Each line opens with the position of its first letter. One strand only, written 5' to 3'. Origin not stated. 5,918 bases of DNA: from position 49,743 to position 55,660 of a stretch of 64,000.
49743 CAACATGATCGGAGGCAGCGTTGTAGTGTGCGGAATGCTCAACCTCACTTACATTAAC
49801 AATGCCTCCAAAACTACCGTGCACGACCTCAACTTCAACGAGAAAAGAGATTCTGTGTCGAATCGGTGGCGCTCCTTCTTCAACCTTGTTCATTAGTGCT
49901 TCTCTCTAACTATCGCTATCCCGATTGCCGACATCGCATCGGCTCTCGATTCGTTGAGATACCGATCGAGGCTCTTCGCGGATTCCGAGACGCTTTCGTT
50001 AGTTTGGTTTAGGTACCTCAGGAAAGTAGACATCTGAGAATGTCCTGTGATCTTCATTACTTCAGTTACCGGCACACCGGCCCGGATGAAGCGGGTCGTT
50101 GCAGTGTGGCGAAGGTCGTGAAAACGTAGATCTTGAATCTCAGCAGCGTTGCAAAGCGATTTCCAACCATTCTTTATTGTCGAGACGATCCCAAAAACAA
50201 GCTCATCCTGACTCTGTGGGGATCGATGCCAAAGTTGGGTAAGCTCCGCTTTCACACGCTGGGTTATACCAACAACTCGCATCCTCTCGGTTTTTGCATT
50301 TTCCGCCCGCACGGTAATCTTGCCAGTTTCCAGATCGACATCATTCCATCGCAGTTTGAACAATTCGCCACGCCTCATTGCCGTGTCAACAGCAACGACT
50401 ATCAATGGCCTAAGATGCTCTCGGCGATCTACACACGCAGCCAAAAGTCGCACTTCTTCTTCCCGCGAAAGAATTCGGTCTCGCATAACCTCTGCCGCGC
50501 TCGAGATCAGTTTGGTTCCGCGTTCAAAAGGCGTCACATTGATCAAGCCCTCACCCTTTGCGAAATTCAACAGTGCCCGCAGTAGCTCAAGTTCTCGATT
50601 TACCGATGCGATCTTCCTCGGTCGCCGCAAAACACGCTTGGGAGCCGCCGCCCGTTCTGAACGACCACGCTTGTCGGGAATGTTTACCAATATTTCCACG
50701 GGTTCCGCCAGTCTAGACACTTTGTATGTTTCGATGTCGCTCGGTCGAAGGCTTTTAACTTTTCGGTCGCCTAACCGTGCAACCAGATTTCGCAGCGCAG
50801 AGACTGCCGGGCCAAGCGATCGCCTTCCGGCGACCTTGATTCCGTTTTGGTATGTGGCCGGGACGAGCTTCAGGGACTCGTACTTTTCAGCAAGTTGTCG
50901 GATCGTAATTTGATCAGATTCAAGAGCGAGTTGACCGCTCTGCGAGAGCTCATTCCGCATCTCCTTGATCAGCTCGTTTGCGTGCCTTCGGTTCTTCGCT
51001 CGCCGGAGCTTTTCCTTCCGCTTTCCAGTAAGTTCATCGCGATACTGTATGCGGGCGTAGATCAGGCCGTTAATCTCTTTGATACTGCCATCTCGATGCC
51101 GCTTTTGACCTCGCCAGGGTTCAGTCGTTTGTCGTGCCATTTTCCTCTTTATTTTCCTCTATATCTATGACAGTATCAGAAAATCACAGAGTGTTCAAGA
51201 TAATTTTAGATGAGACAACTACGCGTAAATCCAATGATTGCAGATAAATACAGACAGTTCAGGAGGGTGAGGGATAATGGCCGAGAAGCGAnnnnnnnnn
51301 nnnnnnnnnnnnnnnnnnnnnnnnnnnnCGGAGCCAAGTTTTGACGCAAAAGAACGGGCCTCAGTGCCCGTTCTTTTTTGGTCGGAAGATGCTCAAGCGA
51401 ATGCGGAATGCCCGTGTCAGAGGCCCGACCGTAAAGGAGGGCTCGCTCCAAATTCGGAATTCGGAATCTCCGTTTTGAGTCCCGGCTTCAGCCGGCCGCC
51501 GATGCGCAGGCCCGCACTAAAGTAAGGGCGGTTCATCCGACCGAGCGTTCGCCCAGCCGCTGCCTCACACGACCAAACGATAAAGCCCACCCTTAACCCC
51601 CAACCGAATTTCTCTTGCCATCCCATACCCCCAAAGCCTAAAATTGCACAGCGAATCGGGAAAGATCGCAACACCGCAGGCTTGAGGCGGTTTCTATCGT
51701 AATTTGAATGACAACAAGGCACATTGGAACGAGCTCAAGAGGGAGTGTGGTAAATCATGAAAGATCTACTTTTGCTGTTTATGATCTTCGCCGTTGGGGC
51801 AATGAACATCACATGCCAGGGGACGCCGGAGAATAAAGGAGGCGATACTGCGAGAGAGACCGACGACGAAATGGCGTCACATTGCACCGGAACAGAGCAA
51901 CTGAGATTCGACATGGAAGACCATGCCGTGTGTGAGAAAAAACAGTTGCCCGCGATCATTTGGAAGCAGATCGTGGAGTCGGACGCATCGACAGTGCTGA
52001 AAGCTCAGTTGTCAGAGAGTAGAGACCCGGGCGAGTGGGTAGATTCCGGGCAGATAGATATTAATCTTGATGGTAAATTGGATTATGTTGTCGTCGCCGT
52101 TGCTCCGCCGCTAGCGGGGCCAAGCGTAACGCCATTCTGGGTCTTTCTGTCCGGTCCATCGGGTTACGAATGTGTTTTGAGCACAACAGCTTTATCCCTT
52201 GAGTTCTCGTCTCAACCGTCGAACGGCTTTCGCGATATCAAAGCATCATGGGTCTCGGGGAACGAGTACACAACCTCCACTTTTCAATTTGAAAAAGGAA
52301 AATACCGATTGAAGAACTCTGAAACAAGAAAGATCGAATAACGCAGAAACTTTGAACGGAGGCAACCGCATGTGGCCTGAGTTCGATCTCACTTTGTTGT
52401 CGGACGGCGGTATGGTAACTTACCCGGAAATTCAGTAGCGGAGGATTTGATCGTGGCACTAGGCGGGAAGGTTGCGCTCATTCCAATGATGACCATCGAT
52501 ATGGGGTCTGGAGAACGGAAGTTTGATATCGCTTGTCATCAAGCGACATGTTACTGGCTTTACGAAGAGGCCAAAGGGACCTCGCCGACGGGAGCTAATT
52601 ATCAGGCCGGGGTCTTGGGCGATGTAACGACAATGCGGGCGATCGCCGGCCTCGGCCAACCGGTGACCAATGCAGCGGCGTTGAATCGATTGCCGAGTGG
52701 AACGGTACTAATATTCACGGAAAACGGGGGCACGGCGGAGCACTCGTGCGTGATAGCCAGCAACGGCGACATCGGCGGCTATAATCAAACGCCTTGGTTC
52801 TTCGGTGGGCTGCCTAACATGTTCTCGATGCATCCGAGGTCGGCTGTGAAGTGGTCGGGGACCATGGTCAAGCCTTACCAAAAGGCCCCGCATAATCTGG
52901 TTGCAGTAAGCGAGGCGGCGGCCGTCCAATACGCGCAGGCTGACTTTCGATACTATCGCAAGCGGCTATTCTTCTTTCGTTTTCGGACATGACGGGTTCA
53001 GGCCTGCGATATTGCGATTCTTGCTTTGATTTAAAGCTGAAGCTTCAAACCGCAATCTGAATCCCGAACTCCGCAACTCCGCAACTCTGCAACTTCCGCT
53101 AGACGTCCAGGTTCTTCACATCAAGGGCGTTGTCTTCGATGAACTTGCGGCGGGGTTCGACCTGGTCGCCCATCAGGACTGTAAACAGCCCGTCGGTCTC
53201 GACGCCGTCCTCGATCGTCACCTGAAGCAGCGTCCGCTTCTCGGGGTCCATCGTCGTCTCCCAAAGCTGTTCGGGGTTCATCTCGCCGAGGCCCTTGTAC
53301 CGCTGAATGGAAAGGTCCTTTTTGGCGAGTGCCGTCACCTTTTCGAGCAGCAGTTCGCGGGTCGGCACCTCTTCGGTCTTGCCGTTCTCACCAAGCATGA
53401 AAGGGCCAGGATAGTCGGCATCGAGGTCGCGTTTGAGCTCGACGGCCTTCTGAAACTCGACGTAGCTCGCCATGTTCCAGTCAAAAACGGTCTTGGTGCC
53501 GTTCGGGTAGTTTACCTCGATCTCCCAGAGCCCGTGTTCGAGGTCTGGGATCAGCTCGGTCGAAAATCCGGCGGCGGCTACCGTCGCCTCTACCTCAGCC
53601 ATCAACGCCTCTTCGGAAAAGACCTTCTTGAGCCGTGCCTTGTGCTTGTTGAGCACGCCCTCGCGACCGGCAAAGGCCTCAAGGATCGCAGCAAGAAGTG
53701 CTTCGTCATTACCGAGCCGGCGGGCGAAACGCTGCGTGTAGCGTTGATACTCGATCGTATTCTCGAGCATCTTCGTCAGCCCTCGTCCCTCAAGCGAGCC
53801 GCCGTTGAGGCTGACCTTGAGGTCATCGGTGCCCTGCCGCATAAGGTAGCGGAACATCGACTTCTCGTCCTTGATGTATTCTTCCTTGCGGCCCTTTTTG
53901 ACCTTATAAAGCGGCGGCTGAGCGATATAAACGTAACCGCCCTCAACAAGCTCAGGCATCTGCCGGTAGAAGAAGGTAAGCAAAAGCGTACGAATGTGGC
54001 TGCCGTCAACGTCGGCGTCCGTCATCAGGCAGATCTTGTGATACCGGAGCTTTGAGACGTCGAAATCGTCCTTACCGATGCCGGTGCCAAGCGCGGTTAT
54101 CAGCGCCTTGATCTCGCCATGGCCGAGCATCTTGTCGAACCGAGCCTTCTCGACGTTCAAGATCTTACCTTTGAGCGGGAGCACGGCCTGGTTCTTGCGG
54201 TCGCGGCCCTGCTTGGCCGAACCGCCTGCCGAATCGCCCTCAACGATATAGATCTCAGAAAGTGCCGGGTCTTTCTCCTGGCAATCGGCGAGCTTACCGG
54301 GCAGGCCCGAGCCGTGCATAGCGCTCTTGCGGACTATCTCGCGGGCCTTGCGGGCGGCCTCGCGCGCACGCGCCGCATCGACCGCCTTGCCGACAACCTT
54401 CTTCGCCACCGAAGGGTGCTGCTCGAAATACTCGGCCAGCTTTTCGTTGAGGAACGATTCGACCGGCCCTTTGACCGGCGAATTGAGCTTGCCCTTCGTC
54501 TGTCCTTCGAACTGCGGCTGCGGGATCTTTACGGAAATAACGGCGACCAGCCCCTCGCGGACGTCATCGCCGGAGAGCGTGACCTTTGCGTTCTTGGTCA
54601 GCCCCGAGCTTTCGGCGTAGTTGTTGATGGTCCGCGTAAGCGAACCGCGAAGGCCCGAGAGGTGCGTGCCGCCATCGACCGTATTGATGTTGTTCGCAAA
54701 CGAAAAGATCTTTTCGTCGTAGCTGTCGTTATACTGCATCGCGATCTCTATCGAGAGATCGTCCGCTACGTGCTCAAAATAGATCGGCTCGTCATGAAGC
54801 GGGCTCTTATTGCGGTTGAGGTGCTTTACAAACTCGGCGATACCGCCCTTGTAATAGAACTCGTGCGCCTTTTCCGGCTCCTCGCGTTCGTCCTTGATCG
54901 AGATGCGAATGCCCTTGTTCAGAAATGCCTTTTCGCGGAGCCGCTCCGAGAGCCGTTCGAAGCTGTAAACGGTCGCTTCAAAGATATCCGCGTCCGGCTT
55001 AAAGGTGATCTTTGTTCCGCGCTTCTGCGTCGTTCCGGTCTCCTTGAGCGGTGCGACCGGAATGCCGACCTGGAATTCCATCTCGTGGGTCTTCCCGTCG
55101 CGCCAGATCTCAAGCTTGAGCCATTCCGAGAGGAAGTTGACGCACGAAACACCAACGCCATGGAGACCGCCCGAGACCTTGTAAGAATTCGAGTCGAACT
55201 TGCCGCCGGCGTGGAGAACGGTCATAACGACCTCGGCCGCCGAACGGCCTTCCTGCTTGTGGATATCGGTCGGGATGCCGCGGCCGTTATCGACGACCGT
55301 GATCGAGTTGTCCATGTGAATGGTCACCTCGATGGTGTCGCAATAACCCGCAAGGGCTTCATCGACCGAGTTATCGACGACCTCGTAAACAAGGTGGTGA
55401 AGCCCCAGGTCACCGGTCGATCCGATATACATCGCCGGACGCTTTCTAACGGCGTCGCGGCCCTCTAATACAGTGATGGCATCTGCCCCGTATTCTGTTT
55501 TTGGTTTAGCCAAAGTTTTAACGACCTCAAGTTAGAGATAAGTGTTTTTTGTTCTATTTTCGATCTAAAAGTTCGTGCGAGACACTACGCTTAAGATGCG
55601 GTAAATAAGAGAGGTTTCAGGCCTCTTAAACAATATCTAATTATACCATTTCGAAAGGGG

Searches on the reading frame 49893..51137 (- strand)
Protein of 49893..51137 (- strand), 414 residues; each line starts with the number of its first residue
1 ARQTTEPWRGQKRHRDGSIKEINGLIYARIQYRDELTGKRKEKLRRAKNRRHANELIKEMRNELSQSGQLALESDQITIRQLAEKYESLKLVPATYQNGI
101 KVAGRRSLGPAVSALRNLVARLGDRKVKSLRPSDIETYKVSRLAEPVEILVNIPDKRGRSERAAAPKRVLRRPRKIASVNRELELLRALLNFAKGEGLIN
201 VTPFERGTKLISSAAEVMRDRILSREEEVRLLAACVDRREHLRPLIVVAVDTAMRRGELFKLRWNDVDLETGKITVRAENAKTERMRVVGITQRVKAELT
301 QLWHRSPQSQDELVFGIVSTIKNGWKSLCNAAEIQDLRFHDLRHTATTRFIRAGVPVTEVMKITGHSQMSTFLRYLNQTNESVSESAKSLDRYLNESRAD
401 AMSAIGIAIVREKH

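Call 69: search_protein_families(library=pfam, proteins=[window:49893-51137:-], max_evalue=0.00001)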
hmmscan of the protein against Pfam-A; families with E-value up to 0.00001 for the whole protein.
window:49893-51137:- (414 aa): 1 family
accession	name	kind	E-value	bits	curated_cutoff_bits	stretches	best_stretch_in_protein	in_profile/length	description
PF00589.27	Phage_integrase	-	6.8e-26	91.5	27.1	1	223-380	3-170/172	Phage integrase family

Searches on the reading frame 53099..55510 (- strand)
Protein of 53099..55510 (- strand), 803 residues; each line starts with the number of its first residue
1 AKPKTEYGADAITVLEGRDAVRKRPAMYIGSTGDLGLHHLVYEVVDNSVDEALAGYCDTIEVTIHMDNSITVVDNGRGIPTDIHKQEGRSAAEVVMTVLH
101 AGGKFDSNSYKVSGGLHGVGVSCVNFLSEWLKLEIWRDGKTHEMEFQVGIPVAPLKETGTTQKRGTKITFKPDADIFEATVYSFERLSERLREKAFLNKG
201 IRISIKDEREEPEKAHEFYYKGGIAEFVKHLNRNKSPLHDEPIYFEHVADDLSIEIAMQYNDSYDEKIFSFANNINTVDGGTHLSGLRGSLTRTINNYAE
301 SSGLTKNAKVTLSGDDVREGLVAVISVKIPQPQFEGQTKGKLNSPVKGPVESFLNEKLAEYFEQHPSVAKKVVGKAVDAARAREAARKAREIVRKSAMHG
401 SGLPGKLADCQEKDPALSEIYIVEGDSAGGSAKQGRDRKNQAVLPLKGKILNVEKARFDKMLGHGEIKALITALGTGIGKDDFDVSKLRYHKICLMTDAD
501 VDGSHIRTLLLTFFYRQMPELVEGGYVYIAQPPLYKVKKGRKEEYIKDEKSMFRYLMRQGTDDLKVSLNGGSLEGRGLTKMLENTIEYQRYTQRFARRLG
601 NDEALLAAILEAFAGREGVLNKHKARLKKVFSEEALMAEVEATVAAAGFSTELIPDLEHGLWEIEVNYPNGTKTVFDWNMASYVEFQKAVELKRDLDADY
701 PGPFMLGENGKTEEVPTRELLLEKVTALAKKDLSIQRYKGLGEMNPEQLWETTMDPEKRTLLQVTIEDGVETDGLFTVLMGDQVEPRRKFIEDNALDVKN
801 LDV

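Call 69: search_protein_families(library=pfam, proteins=[window:53099-55510:-], max_evalue=0.00001)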
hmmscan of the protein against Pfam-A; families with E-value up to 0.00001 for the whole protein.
window:53099-55510:- (803 aa): 5 families
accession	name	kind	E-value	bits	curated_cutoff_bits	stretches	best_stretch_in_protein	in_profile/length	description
PF00204.31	DNA_gyraseB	-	7.8e-60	201.7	27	1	223-391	1-172/173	DNA gyrase B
PF00986.26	DNA_gyraseB_C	-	1.9e-32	111.7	29.8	1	730-792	1-63/63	DNA gyrase B subunit, carboxyl terminus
PF01751.28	Toprim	-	1.1e-19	70.8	23.1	1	419-531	1-95/96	Toprim domain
PF02518.31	HATPase_c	-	8.7e-18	65.2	26.4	1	36-174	5-109/111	Histidine kinase-, DNA gyrase B-, and HSP90-like ATPase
PF21249.2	GyrB_hook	-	1e-09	38.2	23.7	1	533-555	1-23/29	GyrB, hook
